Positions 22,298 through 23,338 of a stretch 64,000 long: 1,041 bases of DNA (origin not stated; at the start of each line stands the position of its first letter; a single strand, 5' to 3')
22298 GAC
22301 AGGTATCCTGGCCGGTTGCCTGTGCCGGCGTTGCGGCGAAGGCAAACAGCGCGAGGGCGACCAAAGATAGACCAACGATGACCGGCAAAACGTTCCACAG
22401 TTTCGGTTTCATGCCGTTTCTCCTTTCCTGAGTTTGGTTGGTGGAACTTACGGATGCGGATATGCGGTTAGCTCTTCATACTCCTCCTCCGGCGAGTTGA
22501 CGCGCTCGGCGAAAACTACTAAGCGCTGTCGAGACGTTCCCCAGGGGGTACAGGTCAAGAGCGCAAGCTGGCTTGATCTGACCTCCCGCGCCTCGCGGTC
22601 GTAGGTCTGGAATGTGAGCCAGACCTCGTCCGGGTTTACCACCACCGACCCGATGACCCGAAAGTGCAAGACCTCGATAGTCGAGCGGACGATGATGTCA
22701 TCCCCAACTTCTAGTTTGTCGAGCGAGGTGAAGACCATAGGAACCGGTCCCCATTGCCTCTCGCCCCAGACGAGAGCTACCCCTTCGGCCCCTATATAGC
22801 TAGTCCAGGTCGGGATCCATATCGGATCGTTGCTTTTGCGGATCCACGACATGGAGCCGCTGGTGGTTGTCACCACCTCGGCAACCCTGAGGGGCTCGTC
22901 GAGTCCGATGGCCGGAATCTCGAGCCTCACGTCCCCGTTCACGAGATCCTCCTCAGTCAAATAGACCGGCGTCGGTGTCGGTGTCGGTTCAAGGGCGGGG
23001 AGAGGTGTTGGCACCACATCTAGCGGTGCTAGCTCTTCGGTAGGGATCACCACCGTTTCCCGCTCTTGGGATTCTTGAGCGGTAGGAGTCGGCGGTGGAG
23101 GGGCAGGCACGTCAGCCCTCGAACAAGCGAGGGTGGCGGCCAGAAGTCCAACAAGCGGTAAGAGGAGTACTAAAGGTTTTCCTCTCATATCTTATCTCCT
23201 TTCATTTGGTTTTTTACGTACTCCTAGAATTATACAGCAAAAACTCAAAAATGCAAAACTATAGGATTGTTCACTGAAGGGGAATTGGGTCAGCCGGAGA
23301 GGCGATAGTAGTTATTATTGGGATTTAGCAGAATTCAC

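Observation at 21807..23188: Sortase next to a secreted protein with a non-LPXTG C-terminal sorting signal; the giant beta-helix protein carries the same signal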

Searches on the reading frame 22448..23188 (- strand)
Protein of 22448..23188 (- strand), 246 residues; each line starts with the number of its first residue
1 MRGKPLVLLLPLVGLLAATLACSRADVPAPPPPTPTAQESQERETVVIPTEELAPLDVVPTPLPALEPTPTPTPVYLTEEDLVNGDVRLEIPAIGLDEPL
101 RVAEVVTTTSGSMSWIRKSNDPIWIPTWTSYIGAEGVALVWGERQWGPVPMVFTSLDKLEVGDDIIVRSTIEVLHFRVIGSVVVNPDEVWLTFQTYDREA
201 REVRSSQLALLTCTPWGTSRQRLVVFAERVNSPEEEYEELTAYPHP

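Call 3: search_protein_families(library=pfam, proteins=[window:22448-23188:-], max_evalue=0.1)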
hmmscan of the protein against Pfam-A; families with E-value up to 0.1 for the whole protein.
window:22448-23188:- (246 aa): 1 family
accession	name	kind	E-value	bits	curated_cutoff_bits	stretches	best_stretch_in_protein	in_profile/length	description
PF04203.18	Sortase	-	1.1e-15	57.9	26.6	1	89-230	1-125/125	Sortase domain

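Call 4: search_protein_families(library=ncbifam, proteins=[window:22448-23188:-], max_evalue=0.1)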
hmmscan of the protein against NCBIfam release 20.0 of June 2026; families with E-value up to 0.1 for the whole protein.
window:22448-23188:- (246 aa): 9 families
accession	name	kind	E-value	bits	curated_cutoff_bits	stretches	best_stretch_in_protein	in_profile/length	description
TIGR01076.1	sortase_fam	subfamily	1.1e-11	44.7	39.35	1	141-232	47-130/136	sortase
NF033745.1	class_C_sortase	subfamily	1.1e-09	38.4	160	1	152-229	150-220/220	class C sortase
NF033747.1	class_E_sortase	subfamily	1.8e-09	37.7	160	1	151-231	126-207/211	class E sortase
NF033748.1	class_F_sortase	subfamily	6.3e-07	29.1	166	1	87-215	12-135/155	class F sortase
TIGR03784.1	marine_sortase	equivalog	0.00042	20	158.25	1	152-225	102-172/174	class GN sortase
NF033746.1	class_D_sortase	subfamily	0.00094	19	165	1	151-230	60-134/135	class D sortase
NF058671.1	sortase_SrtD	exception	0.018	14.7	140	1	152-228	115-186/187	class D sortase, LPxTATN-specific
TIGR03177.1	pilus_cpaB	equivalog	0.07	12.4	71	1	12-113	5-107/262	Flp pilus assembly protein CpaB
NF011231.0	PRK14638.1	equivalog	0.082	12.7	188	0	76-116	65-105/150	ribosome maturation factor RimP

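Call 6: find_homologous_proteins(query=window:22448-23188:-, max_evalue=0.001)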
Query window:22448-23188:- (246 aa): 18 proteins with E <= 0.001 among 4402 candidates.
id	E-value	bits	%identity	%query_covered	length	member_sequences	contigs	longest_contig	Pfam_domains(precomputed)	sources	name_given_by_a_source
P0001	2.9e-157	539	100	100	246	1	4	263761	PF04203.19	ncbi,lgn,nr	ncbi:sortase [Candidatus Saccharibacteria bacterium]|nr:sortase [Candidatus Saccharibacteria bacteri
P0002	9.6e-85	302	61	98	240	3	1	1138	PF04203.19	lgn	-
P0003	1.0e-54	203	49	86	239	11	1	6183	PF04203.19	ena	-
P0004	1.8e-51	193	43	86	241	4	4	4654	PF04203.19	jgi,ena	-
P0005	6.2e-51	191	47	86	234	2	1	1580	PF04203.19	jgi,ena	-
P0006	3.4e-48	182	45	90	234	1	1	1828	PF04203.19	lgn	-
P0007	1.6e-47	180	46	89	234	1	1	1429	PF04203.19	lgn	-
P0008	9.2e-43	164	44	94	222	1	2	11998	PF04203.19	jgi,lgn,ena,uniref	uniref:Sortase n=1 Tax=candidate division WWE3 bacterium TaxID=2053526 RepID=A0A831Z0C3_UNCKA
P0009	1.4e-41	160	50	62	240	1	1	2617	PF04203.19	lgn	-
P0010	8.1e-37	145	45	61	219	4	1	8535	PF04203.19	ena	-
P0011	9.4e-35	138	46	70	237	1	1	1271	PF04203.19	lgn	-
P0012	4.8e-22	96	36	61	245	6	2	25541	PF04203.19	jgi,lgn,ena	-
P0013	6.1e-7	47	33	78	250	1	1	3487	PF04203.19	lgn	-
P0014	1.1e-5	43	32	91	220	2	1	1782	PF04203.19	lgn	-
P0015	2.6e-5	42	32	86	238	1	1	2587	PF04203.19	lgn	-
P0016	4.3e-5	41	36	58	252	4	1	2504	PF04203.19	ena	-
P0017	8.1e-5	40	33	61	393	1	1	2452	PF04203.19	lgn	-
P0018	8.2e-5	40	31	66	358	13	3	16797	PF04203.19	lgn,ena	-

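Call 8: find_encoding_contigs(protein=P0008, flank=6000, max_places=3)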
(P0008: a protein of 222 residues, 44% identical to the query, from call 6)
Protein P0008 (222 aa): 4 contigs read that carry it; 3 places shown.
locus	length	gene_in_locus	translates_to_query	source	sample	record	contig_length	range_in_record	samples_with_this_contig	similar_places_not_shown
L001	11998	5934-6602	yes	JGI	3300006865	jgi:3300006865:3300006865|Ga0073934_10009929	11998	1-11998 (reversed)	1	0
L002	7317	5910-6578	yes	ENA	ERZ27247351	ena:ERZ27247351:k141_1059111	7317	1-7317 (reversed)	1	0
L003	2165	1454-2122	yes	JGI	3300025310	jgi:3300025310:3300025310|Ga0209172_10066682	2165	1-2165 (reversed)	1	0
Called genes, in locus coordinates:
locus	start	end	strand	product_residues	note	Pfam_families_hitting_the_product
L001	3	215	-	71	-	?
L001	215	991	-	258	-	PF10648:Gmad2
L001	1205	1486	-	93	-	PF03477:ATP-cone (weak)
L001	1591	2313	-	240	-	PF11139:SfLAP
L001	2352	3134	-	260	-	-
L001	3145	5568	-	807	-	PF00690:Cation_ATPase_N, PF00122:E1-E2_ATPase, PF00702:Hydrolase, PF12710:HAD (faint), PF13246:Cation_ATPase, PF00689:Cation_ATPase_C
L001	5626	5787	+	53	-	-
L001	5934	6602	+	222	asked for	PF04203:Sortase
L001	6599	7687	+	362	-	-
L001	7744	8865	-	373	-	PF11139:SfLAP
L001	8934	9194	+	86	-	-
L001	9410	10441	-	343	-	PF00232:Glyco_hydro_1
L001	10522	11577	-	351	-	PF02449:Glyco_hydro_42, PF00331:Glyco_hydro_10 (weak)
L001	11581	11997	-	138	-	?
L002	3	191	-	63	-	?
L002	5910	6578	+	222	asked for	PF04203:Sortase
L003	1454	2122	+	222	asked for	PF04203:Sortase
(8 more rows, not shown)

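Call 9: find_encoding_contigs(protein=P0012, flank=6000, max_places=3)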
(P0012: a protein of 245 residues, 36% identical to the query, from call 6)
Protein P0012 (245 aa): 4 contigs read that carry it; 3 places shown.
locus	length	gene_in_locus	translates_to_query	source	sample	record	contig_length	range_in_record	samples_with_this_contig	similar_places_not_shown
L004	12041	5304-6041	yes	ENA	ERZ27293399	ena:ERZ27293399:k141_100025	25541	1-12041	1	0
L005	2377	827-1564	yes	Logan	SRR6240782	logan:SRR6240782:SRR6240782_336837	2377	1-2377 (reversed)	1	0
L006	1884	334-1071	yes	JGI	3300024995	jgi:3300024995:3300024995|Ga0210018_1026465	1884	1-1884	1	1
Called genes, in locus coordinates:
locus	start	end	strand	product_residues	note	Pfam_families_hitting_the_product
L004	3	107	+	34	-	?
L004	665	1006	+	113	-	PF18924:DUF5674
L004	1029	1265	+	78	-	-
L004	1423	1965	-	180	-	-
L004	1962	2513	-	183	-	-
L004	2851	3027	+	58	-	PF18924:DUF5674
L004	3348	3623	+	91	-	PF01541:GIY-YIG, PF10544:T5orf172 (faint)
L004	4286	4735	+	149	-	-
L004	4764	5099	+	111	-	PF13683:rve_3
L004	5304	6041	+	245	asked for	PF04203:Sortase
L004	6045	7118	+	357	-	PF00535:Glycos_transf_2, PF13506:Glyco_transf_21 (faint), PF13641:Glyco_tranf_2_3, PF13632:Glyco_trans_2_3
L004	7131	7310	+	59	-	-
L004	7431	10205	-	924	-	PF10102:DUF2341, PF13385:Laminin_G_3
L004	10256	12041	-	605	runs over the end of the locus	PF00009:GTP_EFTU, PF01926:MMR_HSR1 (weak), PF22042:EF-G_D2, PF03144:GTP_EFTU_D2, PF14492:EFG_III (weak), PF00679:EFG_C, PF21018:BipA_C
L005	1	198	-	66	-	?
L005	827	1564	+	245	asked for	PF04203:Sortase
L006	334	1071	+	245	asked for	PF04203:Sortase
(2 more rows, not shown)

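Call 10: find_encoding_contigs(protein=P0003, flank=6000, max_places=3)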
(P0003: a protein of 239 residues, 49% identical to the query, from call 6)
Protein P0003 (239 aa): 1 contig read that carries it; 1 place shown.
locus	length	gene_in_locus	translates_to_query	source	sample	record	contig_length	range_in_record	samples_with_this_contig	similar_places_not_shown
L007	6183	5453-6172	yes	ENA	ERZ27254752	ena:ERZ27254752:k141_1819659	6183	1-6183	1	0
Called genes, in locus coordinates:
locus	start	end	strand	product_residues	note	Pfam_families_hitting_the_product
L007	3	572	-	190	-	?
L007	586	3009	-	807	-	PF00690:Cation_ATPase_N, PF00122:E1-E2_ATPase, PF13246:Cation_ATPase, PF00702:Hydrolase, PF00689:Cation_ATPase_C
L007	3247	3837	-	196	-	-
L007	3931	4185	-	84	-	-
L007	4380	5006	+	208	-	-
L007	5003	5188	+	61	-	-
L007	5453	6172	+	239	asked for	PF04203:Sortase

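Call 11: find_encoding_contigs(protein=P0010, flank=6000, max_places=3)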
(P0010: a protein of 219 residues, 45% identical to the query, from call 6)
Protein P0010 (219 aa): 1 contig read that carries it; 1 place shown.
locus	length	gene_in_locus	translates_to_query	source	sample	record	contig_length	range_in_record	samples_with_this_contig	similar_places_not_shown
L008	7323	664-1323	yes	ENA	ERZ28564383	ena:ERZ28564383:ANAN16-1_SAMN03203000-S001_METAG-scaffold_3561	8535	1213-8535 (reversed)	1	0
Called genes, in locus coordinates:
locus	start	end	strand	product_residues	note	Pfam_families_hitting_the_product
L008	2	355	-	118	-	?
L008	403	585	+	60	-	-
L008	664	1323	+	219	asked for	PF04203:Sortase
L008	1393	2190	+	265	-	-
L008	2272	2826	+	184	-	PF00999:Na_H_Exchanger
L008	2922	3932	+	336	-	PF00999:Na_H_Exchanger, PF02254:TrkA_N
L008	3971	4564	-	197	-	PF00702:Hydrolase, PF13419:HAD_2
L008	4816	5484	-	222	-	-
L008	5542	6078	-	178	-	-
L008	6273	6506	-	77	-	-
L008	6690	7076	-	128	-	PF10604:Polyketide_cyc2, PF11687:DUF3284 (weak)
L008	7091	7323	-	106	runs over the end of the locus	-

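Call 15: search_solved_structures(query=A1, max_evalue=0.001, show_alignments=3)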
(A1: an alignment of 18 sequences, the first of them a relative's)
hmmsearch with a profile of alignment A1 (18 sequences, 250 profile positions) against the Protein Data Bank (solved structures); distinct sequences matched with E-value up to 0.001: 59.
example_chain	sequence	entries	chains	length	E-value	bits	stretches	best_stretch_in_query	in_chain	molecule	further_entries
24rr_A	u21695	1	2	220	3e-27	98.9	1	31-238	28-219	Ebp pilus assembly class C sortase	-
8gr6_A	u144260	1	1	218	4.8e-27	98.2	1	57-238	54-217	Sortase-like protein, putative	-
2w1j_A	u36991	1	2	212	2.8e-25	92.4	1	92-243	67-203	PUTATIVE SORTASE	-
2wts_A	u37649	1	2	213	4e-25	91.9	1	92-243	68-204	PUTATIVE SORTASE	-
8guu_A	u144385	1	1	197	7.8e-25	91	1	61-237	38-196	Sortase-like protein, putative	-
2xwg_A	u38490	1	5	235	3e-24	89.1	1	35-238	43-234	SORTASE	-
8t28_A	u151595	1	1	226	3.7e-24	88.8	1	47-242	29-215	Class C sortase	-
4d7w_A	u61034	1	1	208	7.7e-24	87.7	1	93-238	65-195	SORTASE FAMILY PROTEIN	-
6ixz_A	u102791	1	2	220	3.4e-22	82.3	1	87-240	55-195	Sortase family protein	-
7d6p_A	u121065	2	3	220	4.3e-22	82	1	87-238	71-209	Sortase family protein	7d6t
4g1j_A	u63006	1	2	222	1.6e-21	80.1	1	93-239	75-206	Sortase family protein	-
3rbi_A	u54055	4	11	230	1.8e-21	80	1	93-239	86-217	Sortase family protein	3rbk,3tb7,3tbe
3re9_A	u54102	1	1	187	1.8e-21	80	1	93-240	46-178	Sortase-like protein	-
9m5i_B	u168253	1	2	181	5.7e-21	78.3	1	128-244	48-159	Peptidase C60, sortase A and B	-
9iv0_A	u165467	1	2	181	5.9e-21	78.3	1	129-244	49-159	Peptidase C60, sortase A and B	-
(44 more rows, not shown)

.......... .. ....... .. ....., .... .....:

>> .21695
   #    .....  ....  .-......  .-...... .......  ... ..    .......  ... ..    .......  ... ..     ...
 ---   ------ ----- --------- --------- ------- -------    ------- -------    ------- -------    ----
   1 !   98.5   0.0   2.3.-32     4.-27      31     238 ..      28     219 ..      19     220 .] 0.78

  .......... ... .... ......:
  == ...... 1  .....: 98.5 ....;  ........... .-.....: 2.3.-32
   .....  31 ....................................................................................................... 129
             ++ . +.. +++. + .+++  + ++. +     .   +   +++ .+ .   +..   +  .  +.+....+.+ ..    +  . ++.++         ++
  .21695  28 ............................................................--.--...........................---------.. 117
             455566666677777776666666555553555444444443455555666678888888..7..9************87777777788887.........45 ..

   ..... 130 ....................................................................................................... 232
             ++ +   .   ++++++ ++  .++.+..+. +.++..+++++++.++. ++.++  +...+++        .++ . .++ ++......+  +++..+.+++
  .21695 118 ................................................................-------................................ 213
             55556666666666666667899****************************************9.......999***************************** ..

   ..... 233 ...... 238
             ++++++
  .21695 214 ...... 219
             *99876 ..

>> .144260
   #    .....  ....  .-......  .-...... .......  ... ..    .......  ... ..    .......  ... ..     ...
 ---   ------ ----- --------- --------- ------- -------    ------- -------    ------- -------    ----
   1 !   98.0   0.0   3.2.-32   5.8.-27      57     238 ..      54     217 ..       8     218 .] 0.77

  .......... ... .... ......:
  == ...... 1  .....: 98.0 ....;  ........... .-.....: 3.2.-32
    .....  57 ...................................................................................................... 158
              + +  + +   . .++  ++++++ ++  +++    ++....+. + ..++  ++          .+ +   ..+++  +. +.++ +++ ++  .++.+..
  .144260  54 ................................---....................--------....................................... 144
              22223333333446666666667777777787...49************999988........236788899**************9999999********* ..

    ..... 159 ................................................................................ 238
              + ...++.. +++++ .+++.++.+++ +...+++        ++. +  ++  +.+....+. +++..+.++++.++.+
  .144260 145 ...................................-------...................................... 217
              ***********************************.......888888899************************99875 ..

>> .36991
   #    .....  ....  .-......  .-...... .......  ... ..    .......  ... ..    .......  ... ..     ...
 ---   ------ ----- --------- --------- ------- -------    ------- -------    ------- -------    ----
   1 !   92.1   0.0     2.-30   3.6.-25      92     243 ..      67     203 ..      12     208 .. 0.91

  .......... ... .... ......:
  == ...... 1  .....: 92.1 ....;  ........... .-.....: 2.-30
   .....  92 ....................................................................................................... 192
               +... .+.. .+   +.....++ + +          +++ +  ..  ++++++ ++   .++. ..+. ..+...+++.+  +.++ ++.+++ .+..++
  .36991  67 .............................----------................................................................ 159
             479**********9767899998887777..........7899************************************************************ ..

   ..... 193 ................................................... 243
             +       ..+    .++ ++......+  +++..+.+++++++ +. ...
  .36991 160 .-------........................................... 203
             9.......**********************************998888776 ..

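Call 21: find_related_loci(query=A2, collection=genome_contigs, flank=4000)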
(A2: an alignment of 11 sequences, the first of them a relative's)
Query A2 (246 aa) in genome_contigs; peptide patterns used: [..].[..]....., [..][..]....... (x = any residue, [..] = any of these).
15 stretches matched a pattern; 4 encode a relative of the query (tblastn E <= 1e-3); 4 distinct loci.
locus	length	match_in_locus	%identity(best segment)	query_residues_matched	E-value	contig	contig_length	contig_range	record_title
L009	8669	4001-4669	46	8-228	5e-53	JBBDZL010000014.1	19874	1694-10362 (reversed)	MAG: Patescibacteria group bacterium isolate LejiaD_55_383 Lejia_D_4402_length_19874_cov_230, whole genome shotgun seque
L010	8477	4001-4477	47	76-234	7e-41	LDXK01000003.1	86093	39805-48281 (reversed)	MAG: candidate division WWE3 bacterium CSP1-7 XU08_C0003, whole genome shotgun sequence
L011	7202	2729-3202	40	68-226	1e-36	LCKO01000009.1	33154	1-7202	MAG: Candidatus Collierbacteria bacterium GW2011_GWB2_45_17 UX01_C0009, whole genome shotgun sequence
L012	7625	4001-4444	41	80-227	1e-31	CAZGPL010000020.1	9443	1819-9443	MAG TPA_asm: uncultured Candidatus Saccharibacteria bacterium isolate SRP239243_co1_4 genome assembly, contig: NODE_1307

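Call 28: find_related_loci(query=A2, collection=metagenome_contigs, flank=3000)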
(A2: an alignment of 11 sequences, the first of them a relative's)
Query A2 (246 aa) in metagenome_contigs; peptide patterns used: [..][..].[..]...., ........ (x = any residue, [..] = any of these).
94 stretches matched a pattern; 35 encode a relative of the query (tblastn E <= 1e-3); 35 distinct loci.
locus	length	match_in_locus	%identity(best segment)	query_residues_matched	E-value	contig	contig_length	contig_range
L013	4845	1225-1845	49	26-236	3e-52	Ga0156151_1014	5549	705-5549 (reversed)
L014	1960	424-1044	49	26-236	7e-53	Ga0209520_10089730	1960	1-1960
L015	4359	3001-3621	49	26-236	4e-52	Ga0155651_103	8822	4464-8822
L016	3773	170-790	48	26-236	3e-49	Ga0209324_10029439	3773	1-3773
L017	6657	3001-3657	44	6-236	4e-48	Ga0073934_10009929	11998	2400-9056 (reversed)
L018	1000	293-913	47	26-236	2e-50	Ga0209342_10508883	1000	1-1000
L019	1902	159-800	44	26-236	6e-45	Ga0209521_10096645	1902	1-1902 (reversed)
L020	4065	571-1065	46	68-232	2e-43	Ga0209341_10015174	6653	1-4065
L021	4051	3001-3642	43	26-236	3e-43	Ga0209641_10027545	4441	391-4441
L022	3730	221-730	46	67-234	7e-43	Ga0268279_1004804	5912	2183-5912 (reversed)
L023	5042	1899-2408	46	67-234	6e-43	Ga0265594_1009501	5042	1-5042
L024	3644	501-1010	46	67-234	6e-43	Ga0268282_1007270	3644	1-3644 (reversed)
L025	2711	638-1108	46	69-226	2e-42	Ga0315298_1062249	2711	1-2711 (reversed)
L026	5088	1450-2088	44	24-235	3e-42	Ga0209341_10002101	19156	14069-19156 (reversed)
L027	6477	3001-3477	47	76-234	3e-40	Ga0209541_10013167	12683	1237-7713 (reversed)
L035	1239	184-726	41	22-227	4e-39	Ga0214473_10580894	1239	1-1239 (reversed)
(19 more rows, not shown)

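Call 38: search_protein_representatives(alignment_id=A2)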
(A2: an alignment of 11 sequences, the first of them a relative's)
Query: 11 sequences, 230 profile positions. Proteins with E-value up to 0.001 (for the whole library): 8736; up to 1e-10: 346; up to 1e-30: 38. The best 150 are listed.
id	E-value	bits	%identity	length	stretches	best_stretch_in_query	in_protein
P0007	9.6e-100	349.3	-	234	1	7-229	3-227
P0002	9.1e-92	323.2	-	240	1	4-228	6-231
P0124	7.7e-82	290.7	-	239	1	1-227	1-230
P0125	7.8e-74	264.5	-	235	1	16-229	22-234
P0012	1.3e-73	263.8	-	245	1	4-225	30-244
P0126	8.0e-69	248.1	-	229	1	10-225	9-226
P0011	1.4e-66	240.8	-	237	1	1-181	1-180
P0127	3.4e-62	226.4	-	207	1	1-228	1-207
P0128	3.2e-60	219.9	-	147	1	82-226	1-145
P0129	3.7e-60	219.7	-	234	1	5-224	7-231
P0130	2.5e-56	207.2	-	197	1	1-157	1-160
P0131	9.2e-56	205.3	-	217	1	64-225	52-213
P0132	2.4e-55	204.0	-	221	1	5-221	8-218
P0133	1.0e-54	201.9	-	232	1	5-226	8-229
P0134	3.1e-51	190.5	-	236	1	16-225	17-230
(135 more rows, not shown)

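Call 48: predict_structure(alignment_id=A2)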
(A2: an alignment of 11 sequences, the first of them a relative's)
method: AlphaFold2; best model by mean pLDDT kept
length: 246 residues; sequences in the alignment: 11
mean_pLDDT: 70.9   pTM: 0.60
mean pLDDT of the five models: 70.9, 69.0, 68.8, 68.7, 66.6
residues with pLDDT >= 90: 78; 70-90: 53; 50-70: 50; < 50: 65
segments of 3 or more residues with pLDDT < 50: 1-3, 6-13, 18-28, 33-59, 234-240, 243-246
pLDDT, mean of each block of 10 residues (from residue 1): 46 48 45 43 38 43 54 70 80 92 74 66 85 92 67 87 94 93 90 94 94 74 94 52 49
secondary structure, 60 per line:
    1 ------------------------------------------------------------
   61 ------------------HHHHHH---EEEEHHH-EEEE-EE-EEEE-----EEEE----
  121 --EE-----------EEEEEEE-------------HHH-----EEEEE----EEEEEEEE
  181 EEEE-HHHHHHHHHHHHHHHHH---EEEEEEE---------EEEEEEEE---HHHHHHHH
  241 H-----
elements in order: H79-84 E88-91 E96-99 E104-107 E113-116 E136-142 E164-168 E173-184 H186-202 E206-212 E222-229 H233-241
